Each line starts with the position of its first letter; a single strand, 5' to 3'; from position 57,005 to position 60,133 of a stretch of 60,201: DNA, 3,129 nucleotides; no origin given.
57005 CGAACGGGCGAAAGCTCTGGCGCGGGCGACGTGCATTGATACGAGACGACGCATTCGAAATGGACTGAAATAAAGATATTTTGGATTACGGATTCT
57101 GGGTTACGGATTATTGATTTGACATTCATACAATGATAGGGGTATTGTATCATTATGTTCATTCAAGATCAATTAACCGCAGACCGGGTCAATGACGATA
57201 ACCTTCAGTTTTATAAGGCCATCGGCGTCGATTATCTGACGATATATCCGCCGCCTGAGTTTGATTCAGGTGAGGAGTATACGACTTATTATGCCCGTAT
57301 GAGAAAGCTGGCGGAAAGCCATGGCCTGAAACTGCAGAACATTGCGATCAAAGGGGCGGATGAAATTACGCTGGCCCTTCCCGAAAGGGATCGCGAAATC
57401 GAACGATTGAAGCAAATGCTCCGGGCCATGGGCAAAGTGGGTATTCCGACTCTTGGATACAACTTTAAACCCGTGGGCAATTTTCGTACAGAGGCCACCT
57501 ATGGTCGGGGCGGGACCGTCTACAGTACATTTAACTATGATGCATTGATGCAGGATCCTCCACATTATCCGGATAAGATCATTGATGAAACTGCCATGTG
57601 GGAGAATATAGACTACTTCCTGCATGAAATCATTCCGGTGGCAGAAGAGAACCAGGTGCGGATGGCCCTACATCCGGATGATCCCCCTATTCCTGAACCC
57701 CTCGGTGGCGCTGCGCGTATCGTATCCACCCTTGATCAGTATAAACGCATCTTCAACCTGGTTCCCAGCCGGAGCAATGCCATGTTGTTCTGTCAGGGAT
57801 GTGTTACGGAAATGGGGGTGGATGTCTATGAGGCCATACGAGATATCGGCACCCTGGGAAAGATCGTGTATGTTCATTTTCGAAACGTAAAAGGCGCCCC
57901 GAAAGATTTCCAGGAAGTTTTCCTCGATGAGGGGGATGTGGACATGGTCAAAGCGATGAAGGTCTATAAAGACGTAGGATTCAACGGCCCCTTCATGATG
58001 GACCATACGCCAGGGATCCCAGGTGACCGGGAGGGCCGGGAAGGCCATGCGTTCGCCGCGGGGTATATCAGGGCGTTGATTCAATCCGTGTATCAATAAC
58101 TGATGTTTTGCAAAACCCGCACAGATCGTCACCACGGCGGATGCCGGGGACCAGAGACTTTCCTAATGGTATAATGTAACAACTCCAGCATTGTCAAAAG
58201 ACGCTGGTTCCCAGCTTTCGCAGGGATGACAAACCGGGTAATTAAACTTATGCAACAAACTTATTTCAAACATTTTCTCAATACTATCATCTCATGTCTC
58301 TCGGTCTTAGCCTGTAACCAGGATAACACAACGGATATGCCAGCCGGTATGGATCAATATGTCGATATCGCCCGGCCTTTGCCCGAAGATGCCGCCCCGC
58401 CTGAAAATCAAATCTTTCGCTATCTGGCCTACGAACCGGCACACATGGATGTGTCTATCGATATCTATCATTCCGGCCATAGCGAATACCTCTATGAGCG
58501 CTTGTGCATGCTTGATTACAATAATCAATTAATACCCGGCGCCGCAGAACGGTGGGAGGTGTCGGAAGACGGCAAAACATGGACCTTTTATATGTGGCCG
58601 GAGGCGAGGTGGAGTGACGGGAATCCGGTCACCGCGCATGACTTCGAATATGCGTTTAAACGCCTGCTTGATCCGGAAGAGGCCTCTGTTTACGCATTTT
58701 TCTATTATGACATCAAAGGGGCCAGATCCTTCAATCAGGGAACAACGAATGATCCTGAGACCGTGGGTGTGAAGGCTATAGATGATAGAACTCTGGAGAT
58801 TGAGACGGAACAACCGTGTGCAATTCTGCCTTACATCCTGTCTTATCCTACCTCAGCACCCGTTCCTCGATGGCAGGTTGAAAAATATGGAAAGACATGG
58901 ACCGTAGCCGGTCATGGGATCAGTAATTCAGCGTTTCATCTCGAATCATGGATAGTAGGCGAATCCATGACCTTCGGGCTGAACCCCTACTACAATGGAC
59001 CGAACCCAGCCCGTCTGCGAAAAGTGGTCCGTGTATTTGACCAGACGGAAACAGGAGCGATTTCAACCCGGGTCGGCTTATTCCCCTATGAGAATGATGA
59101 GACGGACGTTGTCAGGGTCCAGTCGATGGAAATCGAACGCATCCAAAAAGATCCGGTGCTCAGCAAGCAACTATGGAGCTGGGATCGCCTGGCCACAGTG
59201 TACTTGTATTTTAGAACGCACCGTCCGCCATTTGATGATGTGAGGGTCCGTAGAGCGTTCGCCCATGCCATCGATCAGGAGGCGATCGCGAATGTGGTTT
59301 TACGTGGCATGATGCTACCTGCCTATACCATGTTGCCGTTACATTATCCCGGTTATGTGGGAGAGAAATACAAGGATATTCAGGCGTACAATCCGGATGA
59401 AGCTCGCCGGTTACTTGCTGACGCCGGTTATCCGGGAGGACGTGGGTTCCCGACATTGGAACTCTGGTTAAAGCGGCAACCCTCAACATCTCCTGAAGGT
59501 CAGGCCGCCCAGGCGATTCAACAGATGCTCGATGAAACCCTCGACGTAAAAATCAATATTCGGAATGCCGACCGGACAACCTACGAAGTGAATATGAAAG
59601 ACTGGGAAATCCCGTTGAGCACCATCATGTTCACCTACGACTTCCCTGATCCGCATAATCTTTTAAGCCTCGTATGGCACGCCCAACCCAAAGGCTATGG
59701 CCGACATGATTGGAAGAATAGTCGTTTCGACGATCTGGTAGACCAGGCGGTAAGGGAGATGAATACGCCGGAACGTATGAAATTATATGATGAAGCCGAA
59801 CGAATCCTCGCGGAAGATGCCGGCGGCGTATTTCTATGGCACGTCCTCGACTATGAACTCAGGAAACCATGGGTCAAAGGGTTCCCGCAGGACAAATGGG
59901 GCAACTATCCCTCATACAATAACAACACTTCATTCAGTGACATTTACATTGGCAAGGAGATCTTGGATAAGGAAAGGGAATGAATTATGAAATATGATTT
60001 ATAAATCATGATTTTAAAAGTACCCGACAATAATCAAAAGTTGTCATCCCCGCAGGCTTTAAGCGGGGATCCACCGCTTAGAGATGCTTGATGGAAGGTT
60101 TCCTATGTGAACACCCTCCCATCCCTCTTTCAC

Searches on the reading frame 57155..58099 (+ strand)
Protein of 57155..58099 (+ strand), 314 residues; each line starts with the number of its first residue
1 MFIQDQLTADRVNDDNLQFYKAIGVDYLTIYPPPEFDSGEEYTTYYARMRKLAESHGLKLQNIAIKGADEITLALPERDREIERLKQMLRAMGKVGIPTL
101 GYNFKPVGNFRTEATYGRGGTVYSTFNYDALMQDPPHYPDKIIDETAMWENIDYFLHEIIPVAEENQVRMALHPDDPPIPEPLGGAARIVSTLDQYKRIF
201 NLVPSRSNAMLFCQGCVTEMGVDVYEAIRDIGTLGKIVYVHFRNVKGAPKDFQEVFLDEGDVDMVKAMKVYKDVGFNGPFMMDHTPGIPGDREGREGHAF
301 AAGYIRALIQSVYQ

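Call 31: search_protein_families(library=pfam, proteins=[window:57155-58099:+], max_evalue=0.00001)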
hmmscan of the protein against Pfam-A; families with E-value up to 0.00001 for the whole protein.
window:57155-58099:+ (314 aa): 2 families
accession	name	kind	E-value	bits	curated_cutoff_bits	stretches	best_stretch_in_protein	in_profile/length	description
PF03786.19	UxuA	-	1.7e-55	188.7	23.7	2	141-300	173-333/352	D-mannonate dehydratase (UxuA)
PF01261.30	AP_endonuc_2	-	6.2e-14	52.7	31.1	1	18-285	2-230/249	Xylose isomerase-like TIM barrel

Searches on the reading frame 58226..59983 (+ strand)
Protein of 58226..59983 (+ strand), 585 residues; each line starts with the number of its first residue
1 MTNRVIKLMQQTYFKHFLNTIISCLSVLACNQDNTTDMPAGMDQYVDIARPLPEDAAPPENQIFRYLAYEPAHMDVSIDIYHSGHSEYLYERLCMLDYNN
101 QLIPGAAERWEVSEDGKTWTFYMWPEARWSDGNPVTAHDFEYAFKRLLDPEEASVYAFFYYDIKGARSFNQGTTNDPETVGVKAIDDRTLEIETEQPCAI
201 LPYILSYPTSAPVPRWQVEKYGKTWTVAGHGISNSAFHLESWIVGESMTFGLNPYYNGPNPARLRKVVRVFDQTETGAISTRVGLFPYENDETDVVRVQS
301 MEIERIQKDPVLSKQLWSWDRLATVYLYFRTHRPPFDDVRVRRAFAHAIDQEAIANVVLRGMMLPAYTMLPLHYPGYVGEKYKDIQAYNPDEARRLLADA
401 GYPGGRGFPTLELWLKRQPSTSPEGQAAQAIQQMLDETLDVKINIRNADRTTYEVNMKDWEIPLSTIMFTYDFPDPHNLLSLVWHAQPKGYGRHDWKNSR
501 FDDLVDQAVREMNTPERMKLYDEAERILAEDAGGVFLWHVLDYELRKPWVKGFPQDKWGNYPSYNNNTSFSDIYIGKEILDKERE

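Call 31: search_protein_families(library=pfam, proteins=[window:58226-59983:+], max_evalue=0.00001)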
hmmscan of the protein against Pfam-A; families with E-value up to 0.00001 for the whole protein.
window:58226-59983:+ (585 aa): 1 family
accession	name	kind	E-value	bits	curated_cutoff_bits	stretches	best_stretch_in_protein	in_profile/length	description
PF00496.27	SBP_bac_5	-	1.6e-75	254.9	32.4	1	102-489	2-366/368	Bacterial extracellular solute-binding proteins, family 5 Middle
